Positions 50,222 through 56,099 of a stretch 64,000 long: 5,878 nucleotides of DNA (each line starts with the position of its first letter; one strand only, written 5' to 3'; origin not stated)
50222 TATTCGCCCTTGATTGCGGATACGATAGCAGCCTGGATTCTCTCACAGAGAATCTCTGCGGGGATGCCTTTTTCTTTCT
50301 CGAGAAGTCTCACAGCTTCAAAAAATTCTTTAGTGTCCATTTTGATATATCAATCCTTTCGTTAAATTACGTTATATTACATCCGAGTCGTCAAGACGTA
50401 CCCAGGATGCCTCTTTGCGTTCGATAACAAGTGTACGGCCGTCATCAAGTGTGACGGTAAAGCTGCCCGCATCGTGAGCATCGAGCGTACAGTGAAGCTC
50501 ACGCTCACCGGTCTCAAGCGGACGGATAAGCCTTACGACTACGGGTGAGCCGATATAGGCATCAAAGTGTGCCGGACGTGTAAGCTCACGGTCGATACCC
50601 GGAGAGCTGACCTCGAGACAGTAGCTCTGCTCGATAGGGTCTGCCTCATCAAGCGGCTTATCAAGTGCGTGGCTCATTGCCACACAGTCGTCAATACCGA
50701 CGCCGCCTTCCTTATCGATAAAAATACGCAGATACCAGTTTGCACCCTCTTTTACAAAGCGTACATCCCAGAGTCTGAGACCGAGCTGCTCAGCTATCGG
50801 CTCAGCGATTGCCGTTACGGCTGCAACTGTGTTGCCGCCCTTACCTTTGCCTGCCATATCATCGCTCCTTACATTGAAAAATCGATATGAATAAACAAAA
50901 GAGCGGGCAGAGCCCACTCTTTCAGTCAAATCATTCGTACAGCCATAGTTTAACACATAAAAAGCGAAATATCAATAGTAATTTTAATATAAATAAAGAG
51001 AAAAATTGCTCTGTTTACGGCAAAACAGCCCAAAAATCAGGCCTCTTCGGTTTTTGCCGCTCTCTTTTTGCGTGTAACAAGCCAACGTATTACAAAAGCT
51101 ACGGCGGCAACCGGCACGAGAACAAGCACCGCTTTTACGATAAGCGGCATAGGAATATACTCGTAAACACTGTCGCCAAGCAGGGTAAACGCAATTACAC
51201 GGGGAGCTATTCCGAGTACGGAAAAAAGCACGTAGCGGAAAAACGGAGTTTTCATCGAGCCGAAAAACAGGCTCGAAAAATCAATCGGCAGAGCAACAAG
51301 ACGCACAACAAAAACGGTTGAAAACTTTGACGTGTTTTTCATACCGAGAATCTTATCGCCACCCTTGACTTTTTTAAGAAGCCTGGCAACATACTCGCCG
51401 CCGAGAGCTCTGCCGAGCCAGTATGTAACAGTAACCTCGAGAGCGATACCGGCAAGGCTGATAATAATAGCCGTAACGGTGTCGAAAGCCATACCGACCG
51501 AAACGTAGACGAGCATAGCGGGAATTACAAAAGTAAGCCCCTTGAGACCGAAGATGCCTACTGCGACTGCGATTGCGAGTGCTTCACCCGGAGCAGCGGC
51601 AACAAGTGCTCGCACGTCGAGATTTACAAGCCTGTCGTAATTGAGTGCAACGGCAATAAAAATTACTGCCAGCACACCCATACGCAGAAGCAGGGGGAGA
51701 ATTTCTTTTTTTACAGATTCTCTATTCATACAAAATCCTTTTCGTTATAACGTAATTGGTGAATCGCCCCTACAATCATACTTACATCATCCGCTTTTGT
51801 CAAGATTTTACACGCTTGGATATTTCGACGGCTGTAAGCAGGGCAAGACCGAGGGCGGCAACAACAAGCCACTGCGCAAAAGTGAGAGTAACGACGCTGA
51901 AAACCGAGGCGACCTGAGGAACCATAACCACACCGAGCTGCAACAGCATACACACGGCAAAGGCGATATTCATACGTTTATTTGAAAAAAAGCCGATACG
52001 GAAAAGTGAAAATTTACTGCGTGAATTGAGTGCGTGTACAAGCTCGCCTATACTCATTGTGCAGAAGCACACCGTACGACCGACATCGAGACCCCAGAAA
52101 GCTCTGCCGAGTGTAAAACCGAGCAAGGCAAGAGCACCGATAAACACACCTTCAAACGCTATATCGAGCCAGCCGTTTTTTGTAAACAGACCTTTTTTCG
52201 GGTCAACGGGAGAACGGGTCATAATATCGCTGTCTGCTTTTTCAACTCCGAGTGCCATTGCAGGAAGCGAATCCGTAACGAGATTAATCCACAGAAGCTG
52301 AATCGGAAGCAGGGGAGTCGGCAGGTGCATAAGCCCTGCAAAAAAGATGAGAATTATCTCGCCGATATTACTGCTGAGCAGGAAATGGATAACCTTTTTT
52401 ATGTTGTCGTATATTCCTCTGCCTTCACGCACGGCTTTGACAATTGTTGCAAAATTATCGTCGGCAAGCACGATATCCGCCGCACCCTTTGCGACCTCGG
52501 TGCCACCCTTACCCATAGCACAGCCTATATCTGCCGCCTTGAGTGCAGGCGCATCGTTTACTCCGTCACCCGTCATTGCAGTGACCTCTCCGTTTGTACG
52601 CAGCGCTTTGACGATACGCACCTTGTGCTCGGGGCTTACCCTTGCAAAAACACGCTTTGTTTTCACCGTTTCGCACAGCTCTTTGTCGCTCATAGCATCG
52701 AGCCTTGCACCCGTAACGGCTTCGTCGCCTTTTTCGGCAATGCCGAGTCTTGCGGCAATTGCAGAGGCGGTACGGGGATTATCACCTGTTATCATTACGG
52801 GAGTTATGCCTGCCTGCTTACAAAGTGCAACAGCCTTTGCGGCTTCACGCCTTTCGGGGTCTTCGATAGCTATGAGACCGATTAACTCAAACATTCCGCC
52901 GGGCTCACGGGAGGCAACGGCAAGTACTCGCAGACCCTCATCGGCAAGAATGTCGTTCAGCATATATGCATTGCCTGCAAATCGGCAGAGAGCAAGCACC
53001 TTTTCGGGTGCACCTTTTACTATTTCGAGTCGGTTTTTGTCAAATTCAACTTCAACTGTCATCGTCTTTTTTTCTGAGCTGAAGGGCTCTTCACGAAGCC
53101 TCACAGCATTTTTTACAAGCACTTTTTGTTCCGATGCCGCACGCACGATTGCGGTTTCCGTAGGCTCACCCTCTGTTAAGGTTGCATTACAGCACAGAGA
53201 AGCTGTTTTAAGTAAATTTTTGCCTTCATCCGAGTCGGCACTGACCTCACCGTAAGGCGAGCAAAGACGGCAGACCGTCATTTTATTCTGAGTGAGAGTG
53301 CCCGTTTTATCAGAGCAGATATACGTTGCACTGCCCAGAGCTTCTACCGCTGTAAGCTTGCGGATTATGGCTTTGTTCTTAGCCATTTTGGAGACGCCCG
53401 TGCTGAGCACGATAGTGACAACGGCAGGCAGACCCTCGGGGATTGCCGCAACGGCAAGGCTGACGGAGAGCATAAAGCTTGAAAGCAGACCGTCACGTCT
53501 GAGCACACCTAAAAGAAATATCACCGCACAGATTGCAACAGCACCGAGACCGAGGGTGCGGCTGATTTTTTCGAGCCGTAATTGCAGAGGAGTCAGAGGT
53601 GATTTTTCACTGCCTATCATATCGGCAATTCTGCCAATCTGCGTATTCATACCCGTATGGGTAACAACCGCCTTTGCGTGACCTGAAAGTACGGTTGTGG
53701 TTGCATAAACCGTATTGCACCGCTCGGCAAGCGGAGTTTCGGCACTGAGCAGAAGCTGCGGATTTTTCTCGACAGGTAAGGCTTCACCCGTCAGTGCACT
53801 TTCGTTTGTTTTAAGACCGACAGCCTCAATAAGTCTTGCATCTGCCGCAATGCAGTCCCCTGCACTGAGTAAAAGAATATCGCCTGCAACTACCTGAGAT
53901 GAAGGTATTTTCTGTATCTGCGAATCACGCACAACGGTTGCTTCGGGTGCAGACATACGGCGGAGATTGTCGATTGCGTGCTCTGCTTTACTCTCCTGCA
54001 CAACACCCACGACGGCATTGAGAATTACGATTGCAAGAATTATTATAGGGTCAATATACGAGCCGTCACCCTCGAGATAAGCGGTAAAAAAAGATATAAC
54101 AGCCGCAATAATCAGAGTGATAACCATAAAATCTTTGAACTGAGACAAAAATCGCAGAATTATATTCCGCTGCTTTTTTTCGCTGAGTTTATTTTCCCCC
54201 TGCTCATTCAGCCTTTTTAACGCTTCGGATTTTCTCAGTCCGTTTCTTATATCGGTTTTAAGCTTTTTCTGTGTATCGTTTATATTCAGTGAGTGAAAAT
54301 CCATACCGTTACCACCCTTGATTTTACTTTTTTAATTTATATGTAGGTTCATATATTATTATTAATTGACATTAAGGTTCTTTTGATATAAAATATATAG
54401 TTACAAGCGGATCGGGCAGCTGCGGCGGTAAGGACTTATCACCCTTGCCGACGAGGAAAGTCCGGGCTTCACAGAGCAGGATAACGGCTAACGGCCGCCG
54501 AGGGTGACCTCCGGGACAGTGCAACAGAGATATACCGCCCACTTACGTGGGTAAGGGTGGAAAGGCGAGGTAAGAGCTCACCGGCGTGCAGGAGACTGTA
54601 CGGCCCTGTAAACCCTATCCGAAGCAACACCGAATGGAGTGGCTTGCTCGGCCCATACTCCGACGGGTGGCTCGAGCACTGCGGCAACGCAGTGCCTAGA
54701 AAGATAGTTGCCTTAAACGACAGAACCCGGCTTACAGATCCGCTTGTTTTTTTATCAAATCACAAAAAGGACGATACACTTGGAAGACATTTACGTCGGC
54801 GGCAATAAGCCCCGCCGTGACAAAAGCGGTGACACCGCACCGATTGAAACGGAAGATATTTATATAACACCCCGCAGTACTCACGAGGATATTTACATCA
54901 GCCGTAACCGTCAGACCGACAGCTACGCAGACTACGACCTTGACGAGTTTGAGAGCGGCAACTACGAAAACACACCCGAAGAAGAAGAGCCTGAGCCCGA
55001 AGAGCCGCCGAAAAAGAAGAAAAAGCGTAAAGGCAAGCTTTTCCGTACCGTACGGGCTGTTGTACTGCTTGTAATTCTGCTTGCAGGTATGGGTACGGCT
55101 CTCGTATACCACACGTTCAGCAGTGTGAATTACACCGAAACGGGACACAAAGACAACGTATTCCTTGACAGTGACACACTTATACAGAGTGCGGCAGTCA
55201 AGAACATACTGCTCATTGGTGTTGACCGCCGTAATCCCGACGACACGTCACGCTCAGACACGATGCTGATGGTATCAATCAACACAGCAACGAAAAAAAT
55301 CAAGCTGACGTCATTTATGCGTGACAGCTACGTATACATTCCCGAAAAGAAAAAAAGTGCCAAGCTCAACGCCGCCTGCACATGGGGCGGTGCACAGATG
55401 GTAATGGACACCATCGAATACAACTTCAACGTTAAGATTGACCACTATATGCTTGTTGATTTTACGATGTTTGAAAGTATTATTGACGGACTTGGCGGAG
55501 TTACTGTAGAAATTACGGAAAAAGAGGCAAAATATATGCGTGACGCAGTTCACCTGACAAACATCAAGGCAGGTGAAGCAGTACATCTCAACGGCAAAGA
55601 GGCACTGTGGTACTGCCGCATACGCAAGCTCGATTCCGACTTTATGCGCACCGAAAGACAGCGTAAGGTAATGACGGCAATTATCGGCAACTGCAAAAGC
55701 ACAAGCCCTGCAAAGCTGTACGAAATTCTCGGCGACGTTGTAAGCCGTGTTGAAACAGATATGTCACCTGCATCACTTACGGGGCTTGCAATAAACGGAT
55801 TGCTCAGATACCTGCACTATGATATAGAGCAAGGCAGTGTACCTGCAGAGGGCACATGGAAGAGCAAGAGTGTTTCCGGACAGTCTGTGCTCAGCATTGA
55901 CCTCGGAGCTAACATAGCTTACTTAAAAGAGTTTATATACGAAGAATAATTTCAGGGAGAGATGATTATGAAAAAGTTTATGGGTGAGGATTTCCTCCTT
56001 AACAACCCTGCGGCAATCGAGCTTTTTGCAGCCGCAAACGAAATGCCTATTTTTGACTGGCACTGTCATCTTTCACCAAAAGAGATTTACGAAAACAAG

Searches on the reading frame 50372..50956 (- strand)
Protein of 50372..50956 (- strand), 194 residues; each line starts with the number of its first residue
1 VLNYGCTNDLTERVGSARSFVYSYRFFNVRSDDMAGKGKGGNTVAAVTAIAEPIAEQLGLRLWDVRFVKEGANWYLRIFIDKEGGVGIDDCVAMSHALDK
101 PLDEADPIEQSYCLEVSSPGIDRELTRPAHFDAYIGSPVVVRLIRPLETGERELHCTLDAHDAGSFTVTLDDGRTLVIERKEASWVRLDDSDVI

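Call 65: search_protein_families(library=pfam, proteins=[window:50372-50956:-], max_evalue=0.00001)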
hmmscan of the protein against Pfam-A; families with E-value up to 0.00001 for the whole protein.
window:50372-50956:- (194 aa): 1 family
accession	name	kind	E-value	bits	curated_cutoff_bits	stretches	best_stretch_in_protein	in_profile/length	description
PF02576.22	RimP_N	-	1.5e-27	96.3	22.7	1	50-122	1-73/73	RimP N-terminal domain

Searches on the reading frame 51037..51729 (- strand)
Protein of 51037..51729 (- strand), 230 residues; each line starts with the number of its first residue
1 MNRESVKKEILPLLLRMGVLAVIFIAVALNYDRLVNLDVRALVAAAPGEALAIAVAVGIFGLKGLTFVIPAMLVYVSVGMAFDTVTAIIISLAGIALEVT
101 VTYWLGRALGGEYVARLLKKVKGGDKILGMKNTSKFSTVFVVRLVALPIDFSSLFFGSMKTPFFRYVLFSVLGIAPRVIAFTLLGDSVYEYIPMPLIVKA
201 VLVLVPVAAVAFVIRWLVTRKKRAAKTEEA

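Call 65: search_protein_families(library=pfam, proteins=[window:51037-51729:-], max_evalue=0.00001)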
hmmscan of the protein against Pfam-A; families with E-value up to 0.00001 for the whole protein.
window:51037-51729:- (230 aa): 1 family
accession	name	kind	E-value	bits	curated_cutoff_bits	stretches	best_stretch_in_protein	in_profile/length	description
PF09335.16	VTT_dom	-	3.7e-16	60.1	33.9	1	69-186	1-122/123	VTT domain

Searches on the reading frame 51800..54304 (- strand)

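Call 65: search_protein_families(library=pfam, proteins=[window:51800-54304:-], max_evalue=0.00001)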
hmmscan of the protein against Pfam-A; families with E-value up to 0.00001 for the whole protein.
window:51800-54304:- (834 aa): 6 families
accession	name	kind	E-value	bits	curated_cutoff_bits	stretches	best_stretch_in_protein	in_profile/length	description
PF00689.26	Cation_ATPase_C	-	3.7e-51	173.8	27.3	1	662-832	1-175/175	Cation transporting ATPase, C-terminus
PF00122.25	E1-E2_ATPase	-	3.3e-50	170.6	28.1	1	117-310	2-181/181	E1-E2 ATPase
PF00702.32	Hydrolase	-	8.3e-23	82.2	26.4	1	329-592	4-191/191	haloacid dehalogenase-like hydrolase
PF00690.31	Cation_ATPase_N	-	1.4e-20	73.1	20.4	1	3-71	1-69/69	Cation transporter/ATPase, N-terminus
PF13246.12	Cation_ATPase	-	4.7e-10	39.8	21.7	1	377-442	19-90/91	Cation transport ATPase (P-type)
PF08282.18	Hydrolase_3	-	8e-06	26.2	20.9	0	564-624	195-254/255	haloacid dehalogenase-like hydrolase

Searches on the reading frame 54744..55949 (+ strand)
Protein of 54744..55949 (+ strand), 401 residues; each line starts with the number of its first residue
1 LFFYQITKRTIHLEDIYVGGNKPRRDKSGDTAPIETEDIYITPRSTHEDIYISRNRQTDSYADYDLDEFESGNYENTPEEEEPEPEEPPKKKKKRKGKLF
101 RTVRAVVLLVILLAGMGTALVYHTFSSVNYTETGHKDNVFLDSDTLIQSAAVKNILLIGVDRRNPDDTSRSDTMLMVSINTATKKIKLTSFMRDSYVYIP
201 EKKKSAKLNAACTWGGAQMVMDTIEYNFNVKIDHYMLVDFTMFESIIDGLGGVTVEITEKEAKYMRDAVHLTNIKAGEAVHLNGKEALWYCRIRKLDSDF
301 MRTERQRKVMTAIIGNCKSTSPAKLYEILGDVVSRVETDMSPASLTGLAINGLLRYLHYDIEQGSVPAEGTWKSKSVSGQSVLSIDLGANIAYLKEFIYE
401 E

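Call 65: search_protein_families(library=pfam, proteins=[window:54744-55949:+], max_evalue=0.00001)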
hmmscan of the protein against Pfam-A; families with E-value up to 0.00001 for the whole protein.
window:54744-55949:+ (401 aa): 1 family
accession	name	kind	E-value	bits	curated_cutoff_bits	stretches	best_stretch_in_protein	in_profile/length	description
PF03816.19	LytR_cpsA_psr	-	1.4e-41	142.6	24.6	1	170-318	1-149/150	LytR_cpsA_psr family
